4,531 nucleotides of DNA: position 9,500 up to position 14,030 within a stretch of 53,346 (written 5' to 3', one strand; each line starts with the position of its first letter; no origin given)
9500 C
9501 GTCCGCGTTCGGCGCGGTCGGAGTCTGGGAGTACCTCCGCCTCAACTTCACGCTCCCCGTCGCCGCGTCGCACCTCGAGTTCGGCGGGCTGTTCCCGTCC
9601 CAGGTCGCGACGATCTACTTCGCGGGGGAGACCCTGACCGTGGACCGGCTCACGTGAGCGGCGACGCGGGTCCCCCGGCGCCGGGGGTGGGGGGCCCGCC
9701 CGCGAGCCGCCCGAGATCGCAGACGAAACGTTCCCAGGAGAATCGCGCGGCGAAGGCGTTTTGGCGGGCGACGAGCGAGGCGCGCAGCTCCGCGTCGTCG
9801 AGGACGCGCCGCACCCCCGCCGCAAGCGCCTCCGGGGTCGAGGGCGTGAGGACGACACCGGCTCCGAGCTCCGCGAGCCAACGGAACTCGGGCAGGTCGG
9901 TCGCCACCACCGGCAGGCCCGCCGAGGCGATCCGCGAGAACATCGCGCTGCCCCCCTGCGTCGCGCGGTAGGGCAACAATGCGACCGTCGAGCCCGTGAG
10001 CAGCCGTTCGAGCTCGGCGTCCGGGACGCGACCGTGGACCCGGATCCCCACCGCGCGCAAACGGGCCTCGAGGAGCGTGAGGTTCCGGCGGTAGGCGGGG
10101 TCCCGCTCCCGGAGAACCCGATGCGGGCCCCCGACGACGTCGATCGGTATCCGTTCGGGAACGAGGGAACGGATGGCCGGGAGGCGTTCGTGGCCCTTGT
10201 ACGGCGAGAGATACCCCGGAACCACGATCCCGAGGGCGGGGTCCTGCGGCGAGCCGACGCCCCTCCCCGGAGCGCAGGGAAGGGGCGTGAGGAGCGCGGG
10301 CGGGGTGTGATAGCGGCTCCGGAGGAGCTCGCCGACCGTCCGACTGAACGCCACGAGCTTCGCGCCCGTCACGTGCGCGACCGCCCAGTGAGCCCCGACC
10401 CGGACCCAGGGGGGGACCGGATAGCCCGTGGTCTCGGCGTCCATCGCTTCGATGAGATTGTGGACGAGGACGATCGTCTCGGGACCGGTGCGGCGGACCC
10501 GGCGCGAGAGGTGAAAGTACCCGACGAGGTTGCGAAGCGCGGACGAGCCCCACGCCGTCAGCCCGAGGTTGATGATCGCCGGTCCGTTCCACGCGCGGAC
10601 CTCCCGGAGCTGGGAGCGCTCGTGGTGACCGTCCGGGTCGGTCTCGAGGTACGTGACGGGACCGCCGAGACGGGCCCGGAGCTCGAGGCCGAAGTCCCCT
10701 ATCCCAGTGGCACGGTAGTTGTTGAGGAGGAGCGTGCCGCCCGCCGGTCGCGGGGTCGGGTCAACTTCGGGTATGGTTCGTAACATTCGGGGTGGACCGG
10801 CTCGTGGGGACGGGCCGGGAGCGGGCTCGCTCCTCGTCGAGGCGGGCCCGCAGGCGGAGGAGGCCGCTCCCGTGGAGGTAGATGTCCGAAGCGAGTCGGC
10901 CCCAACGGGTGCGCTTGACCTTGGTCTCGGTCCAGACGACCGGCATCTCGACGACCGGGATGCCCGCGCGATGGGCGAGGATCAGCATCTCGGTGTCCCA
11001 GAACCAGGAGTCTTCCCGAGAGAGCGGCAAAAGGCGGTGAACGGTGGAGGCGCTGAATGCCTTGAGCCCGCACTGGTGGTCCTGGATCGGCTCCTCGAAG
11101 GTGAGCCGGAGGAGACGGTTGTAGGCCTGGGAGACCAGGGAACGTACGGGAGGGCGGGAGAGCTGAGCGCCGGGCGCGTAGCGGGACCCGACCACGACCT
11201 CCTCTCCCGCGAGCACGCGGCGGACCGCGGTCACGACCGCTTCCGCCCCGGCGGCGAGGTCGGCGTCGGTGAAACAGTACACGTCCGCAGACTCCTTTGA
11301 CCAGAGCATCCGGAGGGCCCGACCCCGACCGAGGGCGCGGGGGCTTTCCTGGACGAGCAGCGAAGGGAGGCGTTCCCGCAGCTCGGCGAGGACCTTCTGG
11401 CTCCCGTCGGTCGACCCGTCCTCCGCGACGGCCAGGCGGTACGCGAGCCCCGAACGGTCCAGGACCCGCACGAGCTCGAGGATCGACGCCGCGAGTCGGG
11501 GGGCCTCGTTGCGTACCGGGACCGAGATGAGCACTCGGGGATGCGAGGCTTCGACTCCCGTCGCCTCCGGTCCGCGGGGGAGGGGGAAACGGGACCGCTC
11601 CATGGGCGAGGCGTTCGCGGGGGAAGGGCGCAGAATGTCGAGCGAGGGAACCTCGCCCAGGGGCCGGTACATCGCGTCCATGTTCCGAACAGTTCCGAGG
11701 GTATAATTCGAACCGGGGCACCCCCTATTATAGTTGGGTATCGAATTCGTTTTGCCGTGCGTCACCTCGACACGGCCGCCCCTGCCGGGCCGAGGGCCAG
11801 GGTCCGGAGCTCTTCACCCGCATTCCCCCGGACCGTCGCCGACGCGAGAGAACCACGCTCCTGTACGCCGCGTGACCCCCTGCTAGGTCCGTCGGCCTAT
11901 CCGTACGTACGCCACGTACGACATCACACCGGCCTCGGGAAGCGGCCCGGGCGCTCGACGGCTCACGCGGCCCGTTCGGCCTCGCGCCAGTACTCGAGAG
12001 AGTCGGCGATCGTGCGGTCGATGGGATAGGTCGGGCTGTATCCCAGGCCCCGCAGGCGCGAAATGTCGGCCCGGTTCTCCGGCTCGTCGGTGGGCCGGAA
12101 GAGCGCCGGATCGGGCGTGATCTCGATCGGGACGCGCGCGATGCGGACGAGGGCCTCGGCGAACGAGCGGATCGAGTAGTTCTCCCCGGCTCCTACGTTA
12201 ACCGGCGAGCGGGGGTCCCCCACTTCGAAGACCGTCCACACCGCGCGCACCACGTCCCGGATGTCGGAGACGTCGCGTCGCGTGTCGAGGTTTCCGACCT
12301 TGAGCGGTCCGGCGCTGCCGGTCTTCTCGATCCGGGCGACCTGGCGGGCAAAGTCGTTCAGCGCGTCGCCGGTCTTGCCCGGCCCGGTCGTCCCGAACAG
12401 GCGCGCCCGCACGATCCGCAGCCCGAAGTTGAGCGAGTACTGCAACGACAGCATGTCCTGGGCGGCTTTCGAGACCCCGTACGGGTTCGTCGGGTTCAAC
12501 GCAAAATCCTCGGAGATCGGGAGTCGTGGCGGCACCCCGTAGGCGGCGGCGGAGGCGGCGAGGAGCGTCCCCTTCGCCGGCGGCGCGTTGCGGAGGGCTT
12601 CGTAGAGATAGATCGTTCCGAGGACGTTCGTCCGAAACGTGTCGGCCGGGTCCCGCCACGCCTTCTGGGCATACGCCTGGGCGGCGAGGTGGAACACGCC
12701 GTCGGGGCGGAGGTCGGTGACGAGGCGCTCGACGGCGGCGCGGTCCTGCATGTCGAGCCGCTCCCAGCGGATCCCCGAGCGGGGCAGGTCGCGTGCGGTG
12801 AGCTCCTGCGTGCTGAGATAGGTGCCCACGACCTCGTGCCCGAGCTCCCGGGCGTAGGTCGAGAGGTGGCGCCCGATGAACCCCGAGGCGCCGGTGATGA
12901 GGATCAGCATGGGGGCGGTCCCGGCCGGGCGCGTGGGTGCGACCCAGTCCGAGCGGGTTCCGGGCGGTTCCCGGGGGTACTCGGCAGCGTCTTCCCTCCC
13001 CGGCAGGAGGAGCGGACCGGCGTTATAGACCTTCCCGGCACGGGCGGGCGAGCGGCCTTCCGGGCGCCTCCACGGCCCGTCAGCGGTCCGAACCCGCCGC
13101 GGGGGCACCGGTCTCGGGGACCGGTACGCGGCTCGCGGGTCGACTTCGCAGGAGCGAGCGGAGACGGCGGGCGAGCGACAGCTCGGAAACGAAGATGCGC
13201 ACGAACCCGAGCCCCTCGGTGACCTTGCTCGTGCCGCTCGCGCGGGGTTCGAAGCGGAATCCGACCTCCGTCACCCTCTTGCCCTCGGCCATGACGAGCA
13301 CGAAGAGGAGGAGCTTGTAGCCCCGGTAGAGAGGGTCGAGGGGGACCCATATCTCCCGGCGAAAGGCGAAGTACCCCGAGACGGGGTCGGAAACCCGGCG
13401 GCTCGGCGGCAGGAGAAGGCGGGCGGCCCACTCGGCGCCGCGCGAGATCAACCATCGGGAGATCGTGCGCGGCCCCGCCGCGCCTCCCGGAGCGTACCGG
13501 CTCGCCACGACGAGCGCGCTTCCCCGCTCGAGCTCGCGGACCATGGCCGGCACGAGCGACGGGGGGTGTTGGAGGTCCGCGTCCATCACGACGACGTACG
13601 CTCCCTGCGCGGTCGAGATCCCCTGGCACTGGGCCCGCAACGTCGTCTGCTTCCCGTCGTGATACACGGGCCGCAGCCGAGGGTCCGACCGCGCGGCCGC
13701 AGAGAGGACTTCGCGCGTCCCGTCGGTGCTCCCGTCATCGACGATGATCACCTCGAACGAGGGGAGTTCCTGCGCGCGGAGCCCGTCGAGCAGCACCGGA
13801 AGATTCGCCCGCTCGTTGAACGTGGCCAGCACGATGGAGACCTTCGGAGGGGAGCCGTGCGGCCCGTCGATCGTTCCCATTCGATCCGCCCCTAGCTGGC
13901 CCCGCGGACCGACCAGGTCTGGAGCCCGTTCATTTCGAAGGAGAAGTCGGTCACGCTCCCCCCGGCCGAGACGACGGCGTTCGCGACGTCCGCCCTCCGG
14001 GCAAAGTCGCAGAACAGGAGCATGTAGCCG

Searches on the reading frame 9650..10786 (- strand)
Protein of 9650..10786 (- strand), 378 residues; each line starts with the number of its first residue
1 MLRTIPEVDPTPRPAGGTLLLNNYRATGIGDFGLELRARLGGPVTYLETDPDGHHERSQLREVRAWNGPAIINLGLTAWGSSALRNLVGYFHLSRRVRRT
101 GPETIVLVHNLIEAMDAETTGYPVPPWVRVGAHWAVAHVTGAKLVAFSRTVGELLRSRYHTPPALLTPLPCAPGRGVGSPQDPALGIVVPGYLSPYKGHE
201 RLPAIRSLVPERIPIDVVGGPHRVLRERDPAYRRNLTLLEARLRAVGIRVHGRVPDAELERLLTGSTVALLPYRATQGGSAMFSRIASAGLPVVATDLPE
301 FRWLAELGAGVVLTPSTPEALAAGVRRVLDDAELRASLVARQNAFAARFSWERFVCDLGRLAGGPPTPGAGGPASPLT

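Call 79: search_protein_families(library=pfam, proteins=[window:9650-10786:-], max_evalue=0.0001)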
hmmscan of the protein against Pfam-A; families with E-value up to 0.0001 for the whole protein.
window:9650-10786:- (378 aa): 2 families
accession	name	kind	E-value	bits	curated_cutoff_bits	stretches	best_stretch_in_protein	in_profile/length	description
PF13692.12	Glyco_trans_1_4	-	4.8e-10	40.3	27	1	197-331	15-142/142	Glycosyl transferases group 1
PF00534.26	Glycos_transf_1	-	5.3e-10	39.5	26.4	1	187-339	18-166/172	Glycosyl transferases group 1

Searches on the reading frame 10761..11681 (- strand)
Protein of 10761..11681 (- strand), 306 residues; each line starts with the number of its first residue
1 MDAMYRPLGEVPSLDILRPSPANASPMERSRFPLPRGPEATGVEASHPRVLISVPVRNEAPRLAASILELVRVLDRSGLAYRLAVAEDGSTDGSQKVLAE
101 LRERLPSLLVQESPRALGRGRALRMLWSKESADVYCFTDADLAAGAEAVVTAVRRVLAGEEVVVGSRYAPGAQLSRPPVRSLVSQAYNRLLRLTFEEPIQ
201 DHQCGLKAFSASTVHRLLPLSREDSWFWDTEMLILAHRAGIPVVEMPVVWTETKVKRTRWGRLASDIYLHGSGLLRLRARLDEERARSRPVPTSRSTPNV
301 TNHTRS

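Call 79: search_protein_families(library=pfam, proteins=[window:10761-11681:-], max_evalue=0.0001)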
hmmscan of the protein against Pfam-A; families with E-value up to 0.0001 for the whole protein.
window:10761-11681:- (306 aa): 1 family
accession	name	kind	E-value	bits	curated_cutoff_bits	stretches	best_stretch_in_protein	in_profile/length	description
PF00535.33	Glycos_transf_2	-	7.7e-13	49.2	23.3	1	53-210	3-160/168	Glycosyl transferase family 2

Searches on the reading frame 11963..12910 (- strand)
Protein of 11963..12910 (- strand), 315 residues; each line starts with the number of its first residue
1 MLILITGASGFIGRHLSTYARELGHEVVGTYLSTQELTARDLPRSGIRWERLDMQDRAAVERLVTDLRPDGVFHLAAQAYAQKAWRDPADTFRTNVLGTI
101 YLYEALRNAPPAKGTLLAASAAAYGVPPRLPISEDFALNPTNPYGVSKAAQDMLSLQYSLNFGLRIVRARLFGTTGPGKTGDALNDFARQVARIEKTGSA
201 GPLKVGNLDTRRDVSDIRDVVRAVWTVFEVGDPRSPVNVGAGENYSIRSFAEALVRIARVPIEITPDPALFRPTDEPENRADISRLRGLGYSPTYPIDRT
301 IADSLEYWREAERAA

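Call 79: search_protein_families(library=pfam, proteins=[window:11963-12910:-], max_evalue=0.0001)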
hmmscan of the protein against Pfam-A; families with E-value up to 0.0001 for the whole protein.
window:11963-12910:- (315 aa): 4 families
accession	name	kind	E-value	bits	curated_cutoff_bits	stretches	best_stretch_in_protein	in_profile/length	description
PF16363.11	GDP_Man_Dehyd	-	9.1e-54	183.6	27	1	4-302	1-330/332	GDP-mannose 4,6 dehydratase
PF01370.27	Epimerase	-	1.2e-46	159.5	20.9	1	3-240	1-240/240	NAD dependent epimerase/dehydratase family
PF02719.21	Polysacc_synt_2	-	1.3e-12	47.9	20.2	1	3-260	1-249/293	Polysaccharide biosynthesis protein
PF04321.23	RmlD_sub_bind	-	5.1e-11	42.6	27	1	1-161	1-142/287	RmlD substrate binding domain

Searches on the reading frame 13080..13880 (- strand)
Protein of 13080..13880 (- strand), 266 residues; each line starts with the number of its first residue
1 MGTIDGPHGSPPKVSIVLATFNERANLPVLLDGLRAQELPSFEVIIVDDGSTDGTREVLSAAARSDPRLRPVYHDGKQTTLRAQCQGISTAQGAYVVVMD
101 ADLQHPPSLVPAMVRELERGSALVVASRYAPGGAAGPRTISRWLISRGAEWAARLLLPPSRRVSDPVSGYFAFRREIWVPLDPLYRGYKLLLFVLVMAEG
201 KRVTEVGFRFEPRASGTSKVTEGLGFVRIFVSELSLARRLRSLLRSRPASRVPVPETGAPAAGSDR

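Call 13: search_protein_families(library=pfam, proteins=[window:13080-13880:-], max_evalue=0.001)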
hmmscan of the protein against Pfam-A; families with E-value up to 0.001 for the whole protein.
window:13080-13880:- (266 aa): 4 families
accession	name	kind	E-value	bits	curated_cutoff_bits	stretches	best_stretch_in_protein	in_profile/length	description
PF00535.33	Glycos_transf_2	-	6e-32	111.3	23.3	1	15-176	1-162/168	Glycosyl transferase family 2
PF13641.12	Glyco_tranf_2_3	-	2.7e-07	31.3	27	1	12-117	2-111/230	Glycosyltransferase like family 2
PF10111.15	Glyco_tranf_2_2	-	0.00011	22.2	27.3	1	40-103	28-92/276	Glycosyltransferase like family 2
PF13704.12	Glyco_tranf_2_4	-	0.00077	20.3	27.5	0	43-102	21-81/98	Glycosyl transferase family 2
